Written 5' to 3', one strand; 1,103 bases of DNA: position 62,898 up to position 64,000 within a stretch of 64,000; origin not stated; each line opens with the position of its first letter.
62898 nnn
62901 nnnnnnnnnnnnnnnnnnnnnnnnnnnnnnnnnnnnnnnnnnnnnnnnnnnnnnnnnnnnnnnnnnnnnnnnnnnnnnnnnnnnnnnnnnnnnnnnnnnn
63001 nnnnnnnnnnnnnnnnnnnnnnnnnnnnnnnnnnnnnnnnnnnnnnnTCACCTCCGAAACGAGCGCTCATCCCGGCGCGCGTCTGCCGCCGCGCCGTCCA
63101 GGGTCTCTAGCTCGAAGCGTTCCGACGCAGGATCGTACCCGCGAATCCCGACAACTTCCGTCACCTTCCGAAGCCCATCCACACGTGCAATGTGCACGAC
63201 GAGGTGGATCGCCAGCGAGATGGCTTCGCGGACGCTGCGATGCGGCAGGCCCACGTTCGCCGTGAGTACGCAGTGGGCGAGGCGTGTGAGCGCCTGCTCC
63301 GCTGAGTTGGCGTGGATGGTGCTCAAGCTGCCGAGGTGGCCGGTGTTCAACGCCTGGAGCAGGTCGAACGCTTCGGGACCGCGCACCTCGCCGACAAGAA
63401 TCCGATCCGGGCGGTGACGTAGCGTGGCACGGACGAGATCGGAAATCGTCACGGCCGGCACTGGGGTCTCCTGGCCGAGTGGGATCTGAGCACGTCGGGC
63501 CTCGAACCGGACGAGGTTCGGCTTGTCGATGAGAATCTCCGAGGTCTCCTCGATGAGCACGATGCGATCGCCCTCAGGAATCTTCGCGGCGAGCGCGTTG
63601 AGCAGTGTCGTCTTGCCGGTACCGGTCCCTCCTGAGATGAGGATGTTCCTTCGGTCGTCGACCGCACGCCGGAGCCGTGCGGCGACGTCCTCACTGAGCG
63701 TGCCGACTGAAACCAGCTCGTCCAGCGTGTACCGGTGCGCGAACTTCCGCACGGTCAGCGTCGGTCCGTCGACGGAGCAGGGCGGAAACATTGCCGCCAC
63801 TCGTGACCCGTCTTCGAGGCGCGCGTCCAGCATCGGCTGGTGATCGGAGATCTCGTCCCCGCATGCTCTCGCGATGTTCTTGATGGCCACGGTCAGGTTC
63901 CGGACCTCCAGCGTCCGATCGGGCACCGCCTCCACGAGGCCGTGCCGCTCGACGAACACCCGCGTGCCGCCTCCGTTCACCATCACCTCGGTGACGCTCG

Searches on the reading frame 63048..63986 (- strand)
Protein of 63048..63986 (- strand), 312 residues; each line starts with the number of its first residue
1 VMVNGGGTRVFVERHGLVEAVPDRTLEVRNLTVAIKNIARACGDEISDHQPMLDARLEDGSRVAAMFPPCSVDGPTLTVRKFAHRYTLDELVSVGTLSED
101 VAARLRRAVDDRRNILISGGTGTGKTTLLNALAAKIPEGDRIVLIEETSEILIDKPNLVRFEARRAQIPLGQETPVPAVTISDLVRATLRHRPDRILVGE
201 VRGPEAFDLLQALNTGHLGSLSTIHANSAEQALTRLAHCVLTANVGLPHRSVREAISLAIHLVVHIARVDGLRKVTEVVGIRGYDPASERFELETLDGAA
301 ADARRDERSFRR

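Call 15: search_protein_families(library=pfam, proteins=[window:63048-63986:-], max_evalue=0.01)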
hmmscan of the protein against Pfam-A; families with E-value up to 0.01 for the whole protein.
window:63048-63986:- (312 aa): 19 families
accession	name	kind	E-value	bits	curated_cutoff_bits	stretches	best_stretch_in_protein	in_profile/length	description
PF00437.27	T2SSE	-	1.3e-43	149.6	24.9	1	45-264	65-273/370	Type II/IV secretion system protein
PF13191.12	AAA_16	-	8.9e-07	30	32.6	1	99-168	10-64/167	AAA ATPase domain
PF25199.1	nSTAND_NTPase5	-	4.2e-05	23.8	34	1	92-155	23-86/145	Novel STAND NTPase 5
PF13521.12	AAA_28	-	5.7e-05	23.8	27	1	115-148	2-31/164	AAA domain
PF13401.12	AAA_22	-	0.00021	22.1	27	1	111-149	4-43/130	AAA domain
PF13245.12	AAA_19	-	0.00021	21.9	25.1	1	111-187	10-74/134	AAA domain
PF20720.3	nSTAND3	-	0.00024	21.3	27.2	1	105-151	10-57/155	Novel STAND NTPase 3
PF02492.25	cobW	-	0.00031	20.8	20.7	1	115-159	3-48/180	CobW/HypB/UreG, nucleotide-binding domain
PF13555.12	AAA_29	-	0.00065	19.8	27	1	110-134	20-44/61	P-loop containing region of AAA domain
PF13604.12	AAA_30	-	0.00074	19.7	27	1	105-185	10-77/191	AAA domain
PF00005.33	ABC_tran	-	0.0023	19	25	1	113-143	12-43/137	ABC transporter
PF05673.19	DUF815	-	0.0024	17.5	23.8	1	83-161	22-101/249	Protein of unknown function (DUF815)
PF12775.13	AAA_7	-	0.003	17.6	25.8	1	105-142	26-63/181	P-loop containing dynein motor region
PF13476.12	AAA_23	-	0.004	18.3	27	1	115-133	22-40/201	AAA domain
PF10412.15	TrwB_AAD_bind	-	0.0042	16.5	20.5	1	112-145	15-49/387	Type IV secretion-system coupling protein DNA-binding domain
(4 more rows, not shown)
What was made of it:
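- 63048..63986 (-): VirB11/T2SSE-type secretion ATPase, a conjugation-type backbone gene. The island runs off the window. Pfam T2SSE, E = 1.3e-43 (call 15).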
